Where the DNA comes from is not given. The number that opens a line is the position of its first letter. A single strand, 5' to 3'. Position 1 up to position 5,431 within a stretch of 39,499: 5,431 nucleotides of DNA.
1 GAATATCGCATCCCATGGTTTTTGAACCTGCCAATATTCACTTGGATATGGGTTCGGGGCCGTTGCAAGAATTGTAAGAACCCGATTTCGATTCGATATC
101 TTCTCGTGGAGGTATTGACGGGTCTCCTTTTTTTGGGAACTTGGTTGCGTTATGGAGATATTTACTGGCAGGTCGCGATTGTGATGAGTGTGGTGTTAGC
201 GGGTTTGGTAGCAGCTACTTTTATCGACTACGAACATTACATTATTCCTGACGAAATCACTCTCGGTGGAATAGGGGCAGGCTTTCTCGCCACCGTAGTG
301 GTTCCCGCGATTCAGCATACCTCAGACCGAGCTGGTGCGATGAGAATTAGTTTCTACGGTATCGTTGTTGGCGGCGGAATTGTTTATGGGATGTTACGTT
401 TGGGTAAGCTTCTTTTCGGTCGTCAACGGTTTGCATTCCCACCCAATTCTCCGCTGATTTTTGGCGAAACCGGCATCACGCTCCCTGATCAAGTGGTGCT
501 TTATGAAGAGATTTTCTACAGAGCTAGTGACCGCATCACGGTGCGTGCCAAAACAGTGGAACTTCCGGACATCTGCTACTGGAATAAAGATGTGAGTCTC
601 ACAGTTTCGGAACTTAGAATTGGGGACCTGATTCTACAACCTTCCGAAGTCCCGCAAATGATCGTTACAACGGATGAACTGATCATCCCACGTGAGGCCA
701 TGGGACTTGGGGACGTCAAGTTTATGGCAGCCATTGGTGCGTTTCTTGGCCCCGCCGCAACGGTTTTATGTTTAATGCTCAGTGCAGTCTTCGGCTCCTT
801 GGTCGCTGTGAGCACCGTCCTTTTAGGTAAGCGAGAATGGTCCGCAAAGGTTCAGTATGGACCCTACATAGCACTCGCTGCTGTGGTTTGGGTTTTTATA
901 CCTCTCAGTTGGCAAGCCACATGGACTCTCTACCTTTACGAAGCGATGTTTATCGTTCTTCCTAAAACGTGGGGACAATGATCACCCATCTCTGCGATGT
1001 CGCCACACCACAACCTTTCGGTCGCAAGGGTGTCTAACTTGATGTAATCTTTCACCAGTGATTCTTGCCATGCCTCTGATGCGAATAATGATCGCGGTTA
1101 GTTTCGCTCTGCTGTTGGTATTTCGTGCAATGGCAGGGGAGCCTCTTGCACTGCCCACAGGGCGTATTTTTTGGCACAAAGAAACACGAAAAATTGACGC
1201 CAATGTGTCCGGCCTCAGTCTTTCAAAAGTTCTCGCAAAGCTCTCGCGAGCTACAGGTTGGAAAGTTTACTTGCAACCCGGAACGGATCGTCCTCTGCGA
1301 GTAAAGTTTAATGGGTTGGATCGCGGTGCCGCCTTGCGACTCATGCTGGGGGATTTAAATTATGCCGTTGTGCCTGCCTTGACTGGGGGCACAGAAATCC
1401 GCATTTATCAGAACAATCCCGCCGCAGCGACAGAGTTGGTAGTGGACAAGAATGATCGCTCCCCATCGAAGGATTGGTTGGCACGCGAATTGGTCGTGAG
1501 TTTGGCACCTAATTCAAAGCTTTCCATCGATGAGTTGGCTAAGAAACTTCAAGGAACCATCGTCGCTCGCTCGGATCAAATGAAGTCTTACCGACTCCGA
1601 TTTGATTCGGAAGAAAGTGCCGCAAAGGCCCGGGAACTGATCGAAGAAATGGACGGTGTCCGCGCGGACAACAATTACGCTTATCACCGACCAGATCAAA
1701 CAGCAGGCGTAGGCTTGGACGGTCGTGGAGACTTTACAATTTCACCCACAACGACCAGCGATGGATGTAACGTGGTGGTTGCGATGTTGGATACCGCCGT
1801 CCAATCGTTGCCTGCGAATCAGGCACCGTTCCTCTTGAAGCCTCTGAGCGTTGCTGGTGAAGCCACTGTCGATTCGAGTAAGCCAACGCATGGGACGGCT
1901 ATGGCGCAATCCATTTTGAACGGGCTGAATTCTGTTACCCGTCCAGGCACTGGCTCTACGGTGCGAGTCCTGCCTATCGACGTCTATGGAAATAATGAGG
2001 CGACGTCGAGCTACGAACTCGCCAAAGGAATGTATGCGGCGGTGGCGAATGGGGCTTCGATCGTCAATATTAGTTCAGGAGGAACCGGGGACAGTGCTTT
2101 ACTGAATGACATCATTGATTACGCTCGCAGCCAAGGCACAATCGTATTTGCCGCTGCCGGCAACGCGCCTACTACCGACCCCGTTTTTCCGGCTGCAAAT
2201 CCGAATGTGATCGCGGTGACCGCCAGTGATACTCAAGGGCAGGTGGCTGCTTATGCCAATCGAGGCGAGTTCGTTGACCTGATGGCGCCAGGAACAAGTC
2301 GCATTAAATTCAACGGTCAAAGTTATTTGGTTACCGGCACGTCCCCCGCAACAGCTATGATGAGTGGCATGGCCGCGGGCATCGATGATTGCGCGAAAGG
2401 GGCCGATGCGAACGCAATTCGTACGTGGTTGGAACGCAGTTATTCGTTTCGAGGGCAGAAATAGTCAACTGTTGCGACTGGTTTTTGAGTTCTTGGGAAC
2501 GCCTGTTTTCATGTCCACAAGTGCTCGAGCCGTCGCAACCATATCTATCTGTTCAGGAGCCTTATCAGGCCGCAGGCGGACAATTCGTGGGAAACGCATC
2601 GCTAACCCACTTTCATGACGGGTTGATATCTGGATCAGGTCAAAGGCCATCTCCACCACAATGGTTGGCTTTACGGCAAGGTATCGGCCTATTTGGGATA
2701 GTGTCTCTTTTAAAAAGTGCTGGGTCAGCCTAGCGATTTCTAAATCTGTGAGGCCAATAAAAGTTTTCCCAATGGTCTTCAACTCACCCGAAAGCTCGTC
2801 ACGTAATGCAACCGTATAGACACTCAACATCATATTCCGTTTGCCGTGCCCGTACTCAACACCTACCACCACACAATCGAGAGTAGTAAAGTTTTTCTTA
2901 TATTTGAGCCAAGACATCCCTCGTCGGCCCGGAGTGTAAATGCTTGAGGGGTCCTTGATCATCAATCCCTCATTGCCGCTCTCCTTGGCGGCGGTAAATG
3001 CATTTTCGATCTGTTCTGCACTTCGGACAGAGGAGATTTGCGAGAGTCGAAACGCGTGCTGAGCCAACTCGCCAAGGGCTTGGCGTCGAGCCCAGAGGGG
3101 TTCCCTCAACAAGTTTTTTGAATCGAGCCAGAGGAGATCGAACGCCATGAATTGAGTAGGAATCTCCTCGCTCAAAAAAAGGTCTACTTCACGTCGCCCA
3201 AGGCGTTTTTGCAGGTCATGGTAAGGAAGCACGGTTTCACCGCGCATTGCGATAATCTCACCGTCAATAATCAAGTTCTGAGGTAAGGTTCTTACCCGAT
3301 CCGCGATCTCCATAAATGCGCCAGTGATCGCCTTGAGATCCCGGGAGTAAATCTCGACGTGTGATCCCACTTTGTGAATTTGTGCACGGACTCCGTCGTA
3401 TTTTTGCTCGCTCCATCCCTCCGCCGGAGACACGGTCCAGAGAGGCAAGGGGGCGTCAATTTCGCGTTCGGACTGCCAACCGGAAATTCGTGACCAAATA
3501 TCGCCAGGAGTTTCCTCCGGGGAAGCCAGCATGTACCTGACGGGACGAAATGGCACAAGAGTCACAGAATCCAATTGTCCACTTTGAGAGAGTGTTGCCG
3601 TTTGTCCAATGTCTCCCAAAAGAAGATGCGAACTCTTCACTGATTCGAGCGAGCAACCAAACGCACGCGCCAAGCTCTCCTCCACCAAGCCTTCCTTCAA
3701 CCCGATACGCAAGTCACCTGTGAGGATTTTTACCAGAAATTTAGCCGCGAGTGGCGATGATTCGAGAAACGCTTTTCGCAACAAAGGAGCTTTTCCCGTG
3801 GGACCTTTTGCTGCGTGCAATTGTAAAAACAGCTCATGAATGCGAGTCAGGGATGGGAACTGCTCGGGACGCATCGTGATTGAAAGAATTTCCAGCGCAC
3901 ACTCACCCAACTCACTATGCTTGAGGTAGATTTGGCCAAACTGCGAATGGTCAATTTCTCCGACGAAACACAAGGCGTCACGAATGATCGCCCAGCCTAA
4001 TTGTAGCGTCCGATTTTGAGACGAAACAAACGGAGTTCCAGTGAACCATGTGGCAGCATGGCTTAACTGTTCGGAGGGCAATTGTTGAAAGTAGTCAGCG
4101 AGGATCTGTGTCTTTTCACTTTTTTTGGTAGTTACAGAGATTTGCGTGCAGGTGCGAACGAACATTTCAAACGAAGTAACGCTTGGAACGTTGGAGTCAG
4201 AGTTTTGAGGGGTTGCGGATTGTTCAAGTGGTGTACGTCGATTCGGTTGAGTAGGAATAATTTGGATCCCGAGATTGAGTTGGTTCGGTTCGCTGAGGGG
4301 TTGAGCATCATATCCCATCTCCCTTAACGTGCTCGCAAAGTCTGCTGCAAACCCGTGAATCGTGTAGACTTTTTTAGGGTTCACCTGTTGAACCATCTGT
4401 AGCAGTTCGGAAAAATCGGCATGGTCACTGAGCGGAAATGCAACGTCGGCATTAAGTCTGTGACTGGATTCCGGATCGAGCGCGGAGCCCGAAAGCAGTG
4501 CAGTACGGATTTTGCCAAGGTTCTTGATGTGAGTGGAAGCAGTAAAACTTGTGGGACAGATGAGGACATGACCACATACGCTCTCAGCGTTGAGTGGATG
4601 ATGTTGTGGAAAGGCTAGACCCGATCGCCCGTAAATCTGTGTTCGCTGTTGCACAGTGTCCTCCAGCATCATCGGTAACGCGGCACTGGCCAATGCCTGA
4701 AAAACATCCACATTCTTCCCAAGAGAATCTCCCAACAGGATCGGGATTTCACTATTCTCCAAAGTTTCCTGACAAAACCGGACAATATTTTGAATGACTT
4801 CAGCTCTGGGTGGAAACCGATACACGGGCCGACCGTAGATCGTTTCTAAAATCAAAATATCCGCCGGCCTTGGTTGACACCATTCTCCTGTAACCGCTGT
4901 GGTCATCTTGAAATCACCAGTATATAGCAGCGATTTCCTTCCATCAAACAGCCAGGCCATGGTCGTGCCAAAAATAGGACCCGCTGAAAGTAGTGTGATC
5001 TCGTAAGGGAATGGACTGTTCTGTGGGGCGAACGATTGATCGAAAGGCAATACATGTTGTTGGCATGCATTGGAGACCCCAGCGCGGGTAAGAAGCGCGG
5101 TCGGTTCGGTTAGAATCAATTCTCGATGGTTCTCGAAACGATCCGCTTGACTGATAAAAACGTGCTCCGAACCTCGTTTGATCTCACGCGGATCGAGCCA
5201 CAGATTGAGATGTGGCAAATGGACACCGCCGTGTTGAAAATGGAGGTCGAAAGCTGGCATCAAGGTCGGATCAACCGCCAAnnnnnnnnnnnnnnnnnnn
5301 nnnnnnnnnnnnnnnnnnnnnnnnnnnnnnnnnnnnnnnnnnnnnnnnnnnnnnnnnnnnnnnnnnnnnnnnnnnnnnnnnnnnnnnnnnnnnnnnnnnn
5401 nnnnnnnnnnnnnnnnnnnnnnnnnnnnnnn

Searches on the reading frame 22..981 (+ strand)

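Call 21: search_protein_families(library=pfam, proteins=[window:22-981:+], max_evalue=0.001)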
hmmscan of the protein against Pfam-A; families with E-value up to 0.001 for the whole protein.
window:22-981:+ (319 aa): 2 families
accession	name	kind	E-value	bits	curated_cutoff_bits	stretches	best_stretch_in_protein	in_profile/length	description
PF06750.18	A24_N_bact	-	8.7e-14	51.8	23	1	2-43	42-83/84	Bacterial Peptidase A24 N-terminal domain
PF01478.23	Peptidase_A24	-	4.9e-12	46.6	26.5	2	221-262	62-103/104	Type IV leader peptidase family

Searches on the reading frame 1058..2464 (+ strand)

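Call 21: search_protein_families(library=pfam, proteins=[window:1058-2464:+], max_evalue=0.001)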
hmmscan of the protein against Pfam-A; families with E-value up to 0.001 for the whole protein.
window:1058-2464:+ (468 aa): 2 families
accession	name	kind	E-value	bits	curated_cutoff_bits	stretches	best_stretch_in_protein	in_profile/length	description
PF00082.27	Peptidase_S8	-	8.8e-26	91.3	21.8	1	238-461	3-272/288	Subtilase family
PF22148.1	Fervidolysin_NPro-like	-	5.6e-07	30.3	21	1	130-202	5-76/81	Fervidolysin N-terminal prodomain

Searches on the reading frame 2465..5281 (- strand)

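Call 21: search_protein_families(library=pfam, proteins=[window:2465-5281:-], max_evalue=0.001)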
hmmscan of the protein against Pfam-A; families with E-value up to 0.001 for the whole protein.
window:2465-5281:- (938 aa): 5 families
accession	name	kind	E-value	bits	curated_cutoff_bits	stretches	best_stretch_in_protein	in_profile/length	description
PF01068.26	DNA_ligase_A_M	-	4.2e-43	147.8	26.2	1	620-795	20-204/204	ATP dependent DNA ligase domain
PF04675.19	DNA_ligase_A_N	-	1.8e-19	71.1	24.6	1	370-538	1-174/174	DNA ligase N terminus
PF04679.21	DNA_ligase_A_C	-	3.1e-08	34.4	27.5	1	818-907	4-94/94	ATP dependent DNA ligase C terminal region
PF07521.17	RMMBL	-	3.5e-07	30.5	21.6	1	282-325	11-59/63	Zn-dependent metallo-hydrolase RNA specificity domain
PF09414.15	RNA_ligase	-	3.7e-05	24.4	27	1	624-795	5-171/171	RNA ligase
